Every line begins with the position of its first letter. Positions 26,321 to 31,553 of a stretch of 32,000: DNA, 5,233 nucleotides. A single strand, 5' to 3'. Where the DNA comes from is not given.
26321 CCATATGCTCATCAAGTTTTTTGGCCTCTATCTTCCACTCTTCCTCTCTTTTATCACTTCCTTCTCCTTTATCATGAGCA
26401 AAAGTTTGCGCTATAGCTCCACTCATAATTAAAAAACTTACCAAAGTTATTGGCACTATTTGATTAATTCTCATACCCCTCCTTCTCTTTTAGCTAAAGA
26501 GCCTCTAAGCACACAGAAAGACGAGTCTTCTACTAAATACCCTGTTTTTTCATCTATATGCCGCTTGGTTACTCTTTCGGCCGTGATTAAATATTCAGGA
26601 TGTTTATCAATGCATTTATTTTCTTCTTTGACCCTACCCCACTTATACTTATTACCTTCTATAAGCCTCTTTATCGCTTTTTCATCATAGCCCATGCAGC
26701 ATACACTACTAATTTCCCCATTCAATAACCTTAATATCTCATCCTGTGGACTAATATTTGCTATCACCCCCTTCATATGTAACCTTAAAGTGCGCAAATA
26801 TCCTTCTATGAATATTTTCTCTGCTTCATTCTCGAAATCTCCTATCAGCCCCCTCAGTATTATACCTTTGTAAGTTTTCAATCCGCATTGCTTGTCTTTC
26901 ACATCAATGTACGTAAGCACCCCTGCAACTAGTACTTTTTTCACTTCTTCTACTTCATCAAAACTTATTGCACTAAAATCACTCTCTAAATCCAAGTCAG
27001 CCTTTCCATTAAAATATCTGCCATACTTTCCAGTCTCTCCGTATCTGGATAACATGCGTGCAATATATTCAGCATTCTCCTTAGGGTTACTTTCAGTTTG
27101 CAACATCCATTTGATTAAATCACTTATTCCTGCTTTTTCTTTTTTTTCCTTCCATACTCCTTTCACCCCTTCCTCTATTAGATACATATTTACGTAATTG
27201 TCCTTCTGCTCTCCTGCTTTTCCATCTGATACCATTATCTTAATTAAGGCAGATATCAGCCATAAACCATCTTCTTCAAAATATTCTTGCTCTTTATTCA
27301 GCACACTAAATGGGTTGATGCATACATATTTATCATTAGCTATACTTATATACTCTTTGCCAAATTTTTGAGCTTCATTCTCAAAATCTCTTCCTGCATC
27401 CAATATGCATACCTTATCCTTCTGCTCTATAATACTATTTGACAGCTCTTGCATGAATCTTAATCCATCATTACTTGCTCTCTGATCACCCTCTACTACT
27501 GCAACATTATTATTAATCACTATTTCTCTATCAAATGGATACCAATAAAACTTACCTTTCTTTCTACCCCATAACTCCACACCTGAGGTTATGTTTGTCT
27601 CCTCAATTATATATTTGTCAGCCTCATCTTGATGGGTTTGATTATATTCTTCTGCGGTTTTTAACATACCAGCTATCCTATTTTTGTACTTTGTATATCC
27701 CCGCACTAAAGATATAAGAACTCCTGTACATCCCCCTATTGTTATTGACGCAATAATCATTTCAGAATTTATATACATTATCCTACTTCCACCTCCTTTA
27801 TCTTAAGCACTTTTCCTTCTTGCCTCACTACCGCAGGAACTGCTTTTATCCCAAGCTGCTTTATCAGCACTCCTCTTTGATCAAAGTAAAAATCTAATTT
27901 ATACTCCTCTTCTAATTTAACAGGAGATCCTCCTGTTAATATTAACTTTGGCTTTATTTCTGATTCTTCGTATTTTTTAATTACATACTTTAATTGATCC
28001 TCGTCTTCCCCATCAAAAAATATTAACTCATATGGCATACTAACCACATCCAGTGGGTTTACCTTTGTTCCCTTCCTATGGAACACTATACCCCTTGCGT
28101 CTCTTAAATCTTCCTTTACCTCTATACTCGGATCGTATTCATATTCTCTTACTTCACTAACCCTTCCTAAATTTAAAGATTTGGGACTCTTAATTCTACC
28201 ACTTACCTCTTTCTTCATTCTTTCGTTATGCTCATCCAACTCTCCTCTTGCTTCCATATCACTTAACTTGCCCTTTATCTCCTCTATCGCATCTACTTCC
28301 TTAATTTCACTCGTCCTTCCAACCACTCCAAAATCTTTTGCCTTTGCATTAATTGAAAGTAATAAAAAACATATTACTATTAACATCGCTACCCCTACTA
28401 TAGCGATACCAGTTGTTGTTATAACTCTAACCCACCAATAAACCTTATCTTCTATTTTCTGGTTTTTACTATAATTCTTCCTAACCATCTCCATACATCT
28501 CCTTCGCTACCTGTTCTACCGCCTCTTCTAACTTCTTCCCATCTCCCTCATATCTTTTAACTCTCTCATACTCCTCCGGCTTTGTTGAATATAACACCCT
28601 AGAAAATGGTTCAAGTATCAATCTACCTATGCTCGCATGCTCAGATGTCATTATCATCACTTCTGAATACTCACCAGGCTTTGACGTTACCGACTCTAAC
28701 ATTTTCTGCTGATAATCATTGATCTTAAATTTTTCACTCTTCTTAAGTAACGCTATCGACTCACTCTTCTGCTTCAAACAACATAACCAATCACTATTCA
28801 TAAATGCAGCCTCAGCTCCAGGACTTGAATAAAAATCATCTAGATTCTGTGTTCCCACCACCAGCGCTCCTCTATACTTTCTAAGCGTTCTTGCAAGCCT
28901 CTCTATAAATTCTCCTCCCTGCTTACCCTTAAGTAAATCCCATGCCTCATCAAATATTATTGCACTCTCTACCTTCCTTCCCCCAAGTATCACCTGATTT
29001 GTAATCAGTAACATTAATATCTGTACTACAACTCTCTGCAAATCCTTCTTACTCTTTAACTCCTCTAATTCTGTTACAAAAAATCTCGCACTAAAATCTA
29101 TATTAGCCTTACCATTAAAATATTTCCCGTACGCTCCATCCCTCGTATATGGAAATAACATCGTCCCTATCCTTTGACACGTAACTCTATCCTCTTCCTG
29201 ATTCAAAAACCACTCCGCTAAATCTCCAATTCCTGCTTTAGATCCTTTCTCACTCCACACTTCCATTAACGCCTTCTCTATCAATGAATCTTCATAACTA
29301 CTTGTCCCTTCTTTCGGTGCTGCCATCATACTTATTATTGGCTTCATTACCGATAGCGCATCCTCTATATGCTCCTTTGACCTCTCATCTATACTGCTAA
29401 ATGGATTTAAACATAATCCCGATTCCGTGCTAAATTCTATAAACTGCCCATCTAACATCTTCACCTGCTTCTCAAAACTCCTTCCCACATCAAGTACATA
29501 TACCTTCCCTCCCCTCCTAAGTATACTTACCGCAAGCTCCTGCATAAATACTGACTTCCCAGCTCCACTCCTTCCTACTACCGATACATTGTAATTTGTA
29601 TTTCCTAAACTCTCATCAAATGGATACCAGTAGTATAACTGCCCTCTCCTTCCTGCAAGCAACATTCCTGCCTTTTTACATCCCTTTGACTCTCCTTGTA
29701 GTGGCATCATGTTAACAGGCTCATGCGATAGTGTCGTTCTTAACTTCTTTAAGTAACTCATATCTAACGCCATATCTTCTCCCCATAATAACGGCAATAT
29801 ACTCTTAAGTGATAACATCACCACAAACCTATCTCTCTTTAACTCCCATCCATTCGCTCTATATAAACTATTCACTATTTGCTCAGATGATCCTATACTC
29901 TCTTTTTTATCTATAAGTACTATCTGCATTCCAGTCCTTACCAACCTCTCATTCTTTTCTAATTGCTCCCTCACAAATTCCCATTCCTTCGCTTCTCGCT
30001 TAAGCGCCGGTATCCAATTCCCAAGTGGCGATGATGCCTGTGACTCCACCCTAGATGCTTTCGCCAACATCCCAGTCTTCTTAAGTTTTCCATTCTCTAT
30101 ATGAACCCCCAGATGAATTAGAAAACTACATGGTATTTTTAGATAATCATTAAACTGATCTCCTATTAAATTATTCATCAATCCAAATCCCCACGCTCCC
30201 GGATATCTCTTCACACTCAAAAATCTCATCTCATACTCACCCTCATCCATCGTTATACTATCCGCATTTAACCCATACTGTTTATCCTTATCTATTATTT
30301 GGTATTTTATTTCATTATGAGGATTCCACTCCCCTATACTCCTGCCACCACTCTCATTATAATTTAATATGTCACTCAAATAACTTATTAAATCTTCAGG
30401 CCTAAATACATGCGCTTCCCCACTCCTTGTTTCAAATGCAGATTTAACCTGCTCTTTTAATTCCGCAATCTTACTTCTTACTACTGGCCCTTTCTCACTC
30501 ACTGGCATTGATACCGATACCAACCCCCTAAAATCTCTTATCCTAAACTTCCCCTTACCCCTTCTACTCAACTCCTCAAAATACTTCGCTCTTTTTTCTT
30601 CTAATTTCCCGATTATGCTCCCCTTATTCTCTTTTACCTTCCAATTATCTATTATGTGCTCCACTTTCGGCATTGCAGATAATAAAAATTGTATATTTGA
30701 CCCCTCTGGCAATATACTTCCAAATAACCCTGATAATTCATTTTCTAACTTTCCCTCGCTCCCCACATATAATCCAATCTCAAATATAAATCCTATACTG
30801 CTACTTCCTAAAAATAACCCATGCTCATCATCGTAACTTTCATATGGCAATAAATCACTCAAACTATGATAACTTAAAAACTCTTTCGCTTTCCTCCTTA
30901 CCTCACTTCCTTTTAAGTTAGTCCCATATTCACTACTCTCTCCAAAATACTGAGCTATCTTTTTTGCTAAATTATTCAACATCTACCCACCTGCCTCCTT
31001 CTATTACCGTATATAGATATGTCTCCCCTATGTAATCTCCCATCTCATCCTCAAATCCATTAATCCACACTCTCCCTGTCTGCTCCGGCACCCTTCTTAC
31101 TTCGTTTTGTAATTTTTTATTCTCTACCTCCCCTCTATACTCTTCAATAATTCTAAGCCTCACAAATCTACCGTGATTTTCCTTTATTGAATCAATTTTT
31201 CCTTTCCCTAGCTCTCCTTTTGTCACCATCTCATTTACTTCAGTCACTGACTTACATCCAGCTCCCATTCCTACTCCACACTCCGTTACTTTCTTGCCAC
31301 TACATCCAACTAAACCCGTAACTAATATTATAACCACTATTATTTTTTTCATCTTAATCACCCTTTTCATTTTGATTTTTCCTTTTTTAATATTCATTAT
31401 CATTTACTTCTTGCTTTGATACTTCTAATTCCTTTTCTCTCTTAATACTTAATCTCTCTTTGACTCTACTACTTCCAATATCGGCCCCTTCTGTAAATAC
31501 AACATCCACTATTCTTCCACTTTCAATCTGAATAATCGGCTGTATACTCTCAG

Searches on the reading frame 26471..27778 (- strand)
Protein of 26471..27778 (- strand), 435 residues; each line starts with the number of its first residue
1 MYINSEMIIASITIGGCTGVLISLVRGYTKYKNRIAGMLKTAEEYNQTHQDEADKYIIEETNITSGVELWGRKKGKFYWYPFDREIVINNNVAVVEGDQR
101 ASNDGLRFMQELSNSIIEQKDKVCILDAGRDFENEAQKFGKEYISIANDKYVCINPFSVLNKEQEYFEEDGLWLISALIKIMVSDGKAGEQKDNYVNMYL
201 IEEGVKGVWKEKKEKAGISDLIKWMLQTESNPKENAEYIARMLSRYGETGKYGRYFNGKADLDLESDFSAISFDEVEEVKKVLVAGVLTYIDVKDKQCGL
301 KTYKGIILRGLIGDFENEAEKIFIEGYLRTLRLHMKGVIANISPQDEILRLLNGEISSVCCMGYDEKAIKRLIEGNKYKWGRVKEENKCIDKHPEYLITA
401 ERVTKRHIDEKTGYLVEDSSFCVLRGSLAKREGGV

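Call 5: search_protein_families(library=pfam, proteins=[window:26471-27778:-], max_evalue=0.01)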
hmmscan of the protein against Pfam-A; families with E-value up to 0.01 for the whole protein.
window:26471-27778:- (435 aa): 1 family
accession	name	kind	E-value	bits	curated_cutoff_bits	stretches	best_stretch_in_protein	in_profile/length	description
PF19044.6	P-loop_TraG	-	0.00029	20.1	25.8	1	81-278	21-224/413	TraG P-loop domain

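Call 70: search_protein_families(library=ncbifam, proteins=[window:26471-27778:-], max_evalue=0.01)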
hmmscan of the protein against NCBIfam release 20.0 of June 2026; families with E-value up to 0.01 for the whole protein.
window:26471-27778:- (435 aa): 5 families
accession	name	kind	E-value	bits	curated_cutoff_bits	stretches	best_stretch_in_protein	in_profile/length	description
TIGR02746.1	TraC-F-type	equivalog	1.4e-30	106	567.05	1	65-291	407-629/800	type IV secretion system protein TraC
NF010278.0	PRK13721.1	subfamily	8.8e-12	43.7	1177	1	88-337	478-726/874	type IV secretion system protein TraC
NF045975.1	VirB4_plasma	equivalog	3.5e-09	34.9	590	1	114-273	538-721/894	Mbov_0397 family ICE element conjugal transfer ATPase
TIGR00929.1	VirB4_CagE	subfamily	3.5e-08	32.2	643.1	1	120-275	465-608/792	VirB4 family type IV secretion/conjugal transfer ATPase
NF045971.1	conju_CD1110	equivalog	2.3e-06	26.2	325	1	110-277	434-599/752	VirB4-like conjugal transfer ATPase, CD1110 family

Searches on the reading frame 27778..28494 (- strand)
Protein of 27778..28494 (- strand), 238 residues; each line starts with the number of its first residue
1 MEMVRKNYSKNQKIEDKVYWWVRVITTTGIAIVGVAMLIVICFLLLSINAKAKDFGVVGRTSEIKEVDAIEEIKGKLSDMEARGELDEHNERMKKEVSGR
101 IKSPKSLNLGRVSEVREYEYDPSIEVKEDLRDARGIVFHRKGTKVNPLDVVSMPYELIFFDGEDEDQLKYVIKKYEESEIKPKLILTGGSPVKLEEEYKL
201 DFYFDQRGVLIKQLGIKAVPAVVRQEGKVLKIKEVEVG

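Call 5: search_protein_families(library=pfam, proteins=[window:27778-28494:-], max_evalue=0.01)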
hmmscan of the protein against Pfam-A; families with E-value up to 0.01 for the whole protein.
window:27778-28494:- (238 aa): 2 families
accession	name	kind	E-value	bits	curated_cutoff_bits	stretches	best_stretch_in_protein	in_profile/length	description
PF12477.13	TraW_N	-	0.00054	20.4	22.7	1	39-61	4-26/30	Sex factor F TraW protein N terminal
PF25686.1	Betaherpes_U91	-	0.00057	19.8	27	1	5-73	79-149/157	Betaherpesvirus U91 protein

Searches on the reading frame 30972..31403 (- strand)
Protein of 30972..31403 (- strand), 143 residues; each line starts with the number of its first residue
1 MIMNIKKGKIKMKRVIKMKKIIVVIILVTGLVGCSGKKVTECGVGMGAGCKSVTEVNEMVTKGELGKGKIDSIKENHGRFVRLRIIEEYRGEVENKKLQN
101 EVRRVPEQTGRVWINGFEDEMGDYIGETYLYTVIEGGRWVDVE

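Call 45: search_protein_families(library=pfam, proteins=[window:30972-31403:-], max_evalue=0.001)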
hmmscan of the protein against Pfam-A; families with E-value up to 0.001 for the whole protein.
window:30972-31403:- (143 aa): 1 family
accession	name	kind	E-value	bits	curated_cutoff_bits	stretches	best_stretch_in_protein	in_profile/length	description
PF09676.15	TraV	-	1.5e-07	32.9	21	1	63-139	53-128/128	Type IV conjugative transfer system lipoprotein (TraV)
